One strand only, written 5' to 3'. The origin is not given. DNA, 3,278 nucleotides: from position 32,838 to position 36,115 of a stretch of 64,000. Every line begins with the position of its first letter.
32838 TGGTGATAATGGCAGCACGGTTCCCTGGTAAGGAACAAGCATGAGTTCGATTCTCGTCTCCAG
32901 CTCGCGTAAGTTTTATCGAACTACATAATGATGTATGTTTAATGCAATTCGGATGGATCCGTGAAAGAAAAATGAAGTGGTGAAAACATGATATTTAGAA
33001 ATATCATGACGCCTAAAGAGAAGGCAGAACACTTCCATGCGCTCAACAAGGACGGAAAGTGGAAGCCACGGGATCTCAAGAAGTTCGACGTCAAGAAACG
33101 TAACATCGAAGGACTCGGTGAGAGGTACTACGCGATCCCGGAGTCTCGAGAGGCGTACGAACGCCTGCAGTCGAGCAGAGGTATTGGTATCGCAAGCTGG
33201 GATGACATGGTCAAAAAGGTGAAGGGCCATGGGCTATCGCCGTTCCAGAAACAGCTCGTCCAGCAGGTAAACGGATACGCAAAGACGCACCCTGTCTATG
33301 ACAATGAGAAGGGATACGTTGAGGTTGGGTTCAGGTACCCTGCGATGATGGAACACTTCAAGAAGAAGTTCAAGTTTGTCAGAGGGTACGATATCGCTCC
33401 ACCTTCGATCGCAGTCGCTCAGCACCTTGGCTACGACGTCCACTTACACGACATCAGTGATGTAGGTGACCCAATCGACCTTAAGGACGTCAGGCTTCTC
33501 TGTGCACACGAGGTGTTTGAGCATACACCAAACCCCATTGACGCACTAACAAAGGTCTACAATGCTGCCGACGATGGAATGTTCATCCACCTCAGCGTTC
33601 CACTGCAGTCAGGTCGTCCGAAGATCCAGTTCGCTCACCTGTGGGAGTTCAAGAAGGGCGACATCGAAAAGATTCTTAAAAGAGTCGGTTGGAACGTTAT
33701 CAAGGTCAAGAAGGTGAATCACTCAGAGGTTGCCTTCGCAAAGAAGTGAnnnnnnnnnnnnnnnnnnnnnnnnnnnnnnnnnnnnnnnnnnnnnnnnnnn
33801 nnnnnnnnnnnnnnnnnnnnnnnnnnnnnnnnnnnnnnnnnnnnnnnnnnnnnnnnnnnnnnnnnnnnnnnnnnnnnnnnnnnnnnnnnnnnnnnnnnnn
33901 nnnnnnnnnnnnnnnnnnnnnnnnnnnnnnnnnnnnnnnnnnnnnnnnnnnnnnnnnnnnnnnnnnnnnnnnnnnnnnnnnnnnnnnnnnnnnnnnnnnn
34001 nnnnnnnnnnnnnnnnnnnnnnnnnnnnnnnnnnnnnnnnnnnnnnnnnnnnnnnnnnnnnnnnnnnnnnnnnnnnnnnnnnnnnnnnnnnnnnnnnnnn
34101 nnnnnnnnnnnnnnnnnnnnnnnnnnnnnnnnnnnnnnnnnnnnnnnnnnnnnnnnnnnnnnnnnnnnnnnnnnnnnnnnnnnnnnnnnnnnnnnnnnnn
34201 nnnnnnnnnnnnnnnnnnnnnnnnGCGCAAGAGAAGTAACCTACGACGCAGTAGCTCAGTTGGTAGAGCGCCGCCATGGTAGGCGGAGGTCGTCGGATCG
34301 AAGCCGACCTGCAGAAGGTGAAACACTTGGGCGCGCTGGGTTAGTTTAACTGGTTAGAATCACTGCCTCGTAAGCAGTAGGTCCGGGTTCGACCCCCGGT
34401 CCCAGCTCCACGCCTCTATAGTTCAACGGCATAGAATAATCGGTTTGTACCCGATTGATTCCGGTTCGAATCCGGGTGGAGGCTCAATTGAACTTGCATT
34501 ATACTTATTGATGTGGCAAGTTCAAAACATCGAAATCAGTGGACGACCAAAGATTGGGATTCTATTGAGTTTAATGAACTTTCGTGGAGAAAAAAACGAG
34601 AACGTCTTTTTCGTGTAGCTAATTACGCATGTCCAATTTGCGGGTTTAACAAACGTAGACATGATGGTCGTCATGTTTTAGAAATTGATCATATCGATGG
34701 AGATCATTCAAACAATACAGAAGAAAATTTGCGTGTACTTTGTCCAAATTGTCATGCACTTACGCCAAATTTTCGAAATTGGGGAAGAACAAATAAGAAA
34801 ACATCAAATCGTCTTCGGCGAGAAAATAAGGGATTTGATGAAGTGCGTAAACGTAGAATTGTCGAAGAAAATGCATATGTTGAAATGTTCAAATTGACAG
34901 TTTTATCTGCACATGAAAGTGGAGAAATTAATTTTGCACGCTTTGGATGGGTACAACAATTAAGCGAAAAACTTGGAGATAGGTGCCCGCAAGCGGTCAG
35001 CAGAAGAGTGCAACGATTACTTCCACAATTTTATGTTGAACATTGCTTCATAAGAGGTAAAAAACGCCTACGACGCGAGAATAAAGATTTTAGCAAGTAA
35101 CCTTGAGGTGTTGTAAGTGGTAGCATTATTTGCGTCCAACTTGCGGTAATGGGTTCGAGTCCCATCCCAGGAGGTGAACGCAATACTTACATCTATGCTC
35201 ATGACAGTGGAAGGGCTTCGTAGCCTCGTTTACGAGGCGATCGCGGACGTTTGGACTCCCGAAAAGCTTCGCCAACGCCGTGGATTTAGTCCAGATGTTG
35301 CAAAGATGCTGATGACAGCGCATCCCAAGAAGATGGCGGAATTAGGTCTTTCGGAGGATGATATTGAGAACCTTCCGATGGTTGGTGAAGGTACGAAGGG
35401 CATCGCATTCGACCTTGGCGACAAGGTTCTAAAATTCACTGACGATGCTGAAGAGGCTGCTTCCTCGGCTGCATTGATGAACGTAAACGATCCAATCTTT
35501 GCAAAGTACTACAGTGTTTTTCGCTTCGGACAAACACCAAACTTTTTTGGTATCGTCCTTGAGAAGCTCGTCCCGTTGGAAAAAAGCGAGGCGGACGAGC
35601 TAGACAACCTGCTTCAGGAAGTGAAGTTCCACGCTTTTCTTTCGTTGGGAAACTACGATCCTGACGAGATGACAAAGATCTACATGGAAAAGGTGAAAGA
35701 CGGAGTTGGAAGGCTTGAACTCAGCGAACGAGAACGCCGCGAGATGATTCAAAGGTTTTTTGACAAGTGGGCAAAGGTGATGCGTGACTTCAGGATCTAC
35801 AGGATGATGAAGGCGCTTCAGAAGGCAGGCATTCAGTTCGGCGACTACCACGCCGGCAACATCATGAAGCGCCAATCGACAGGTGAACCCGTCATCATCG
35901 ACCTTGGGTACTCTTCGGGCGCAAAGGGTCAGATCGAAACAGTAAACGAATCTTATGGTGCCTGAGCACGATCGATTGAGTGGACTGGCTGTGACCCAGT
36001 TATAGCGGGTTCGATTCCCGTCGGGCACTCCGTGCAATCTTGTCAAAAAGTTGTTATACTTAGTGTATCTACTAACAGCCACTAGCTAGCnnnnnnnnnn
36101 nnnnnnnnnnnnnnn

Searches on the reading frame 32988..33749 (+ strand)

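Call 89: search_protein_families(library=pfam, proteins=[window:32988-33749:+], max_evalue=0.01)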
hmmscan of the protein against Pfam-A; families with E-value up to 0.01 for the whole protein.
window:32988-33749:+ (253 aa): 2 families
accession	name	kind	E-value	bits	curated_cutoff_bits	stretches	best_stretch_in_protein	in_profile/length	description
PF13489.12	Methyltransf_23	-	4.5e-05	23.7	27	1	111-239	27-163/164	Methyltransferase domain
PF08241.18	Methyltransf_11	-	0.0028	18.7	21.2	1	112-193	2-86/95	Methyltransferase domain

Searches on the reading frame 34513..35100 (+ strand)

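Call 89: search_protein_families(library=pfam, proteins=[window:34513-35100:+], max_evalue=0.01)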
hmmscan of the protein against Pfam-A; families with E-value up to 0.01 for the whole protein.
window:34513-35100:+ (195 aa): 3 families
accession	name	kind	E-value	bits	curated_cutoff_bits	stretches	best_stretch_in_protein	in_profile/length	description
PF01844.29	HNH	-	0.00012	22.6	21.4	1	40-81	1-41/47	HNH endonuclease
PF13392.12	HNH_3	-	0.00045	20.2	24.8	1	56-76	19-39/46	HNH endonuclease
PF02945.21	Endonuclease_7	-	0.0011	19.3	23.6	0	26-83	12-62/82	Recombination endonuclease VII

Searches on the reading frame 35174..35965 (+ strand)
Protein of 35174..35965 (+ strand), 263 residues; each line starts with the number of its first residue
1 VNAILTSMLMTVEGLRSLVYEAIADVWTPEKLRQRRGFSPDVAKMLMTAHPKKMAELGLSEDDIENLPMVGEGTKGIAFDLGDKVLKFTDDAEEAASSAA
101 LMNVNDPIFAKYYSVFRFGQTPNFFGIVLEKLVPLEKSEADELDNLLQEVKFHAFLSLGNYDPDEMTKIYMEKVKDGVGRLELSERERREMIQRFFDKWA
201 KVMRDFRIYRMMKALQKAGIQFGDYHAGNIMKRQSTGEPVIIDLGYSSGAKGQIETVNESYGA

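Call 89: search_protein_families(library=pfam, proteins=[window:35174-35965:+], max_evalue=0.01)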
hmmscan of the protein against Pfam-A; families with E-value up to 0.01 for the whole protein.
window:35174-35965:+ (263 aa): 1 family
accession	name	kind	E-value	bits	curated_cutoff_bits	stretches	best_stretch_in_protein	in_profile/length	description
PF01636.29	APH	-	0.00087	19.5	23.2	1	194-247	142-197/239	Phosphotransferase enzyme family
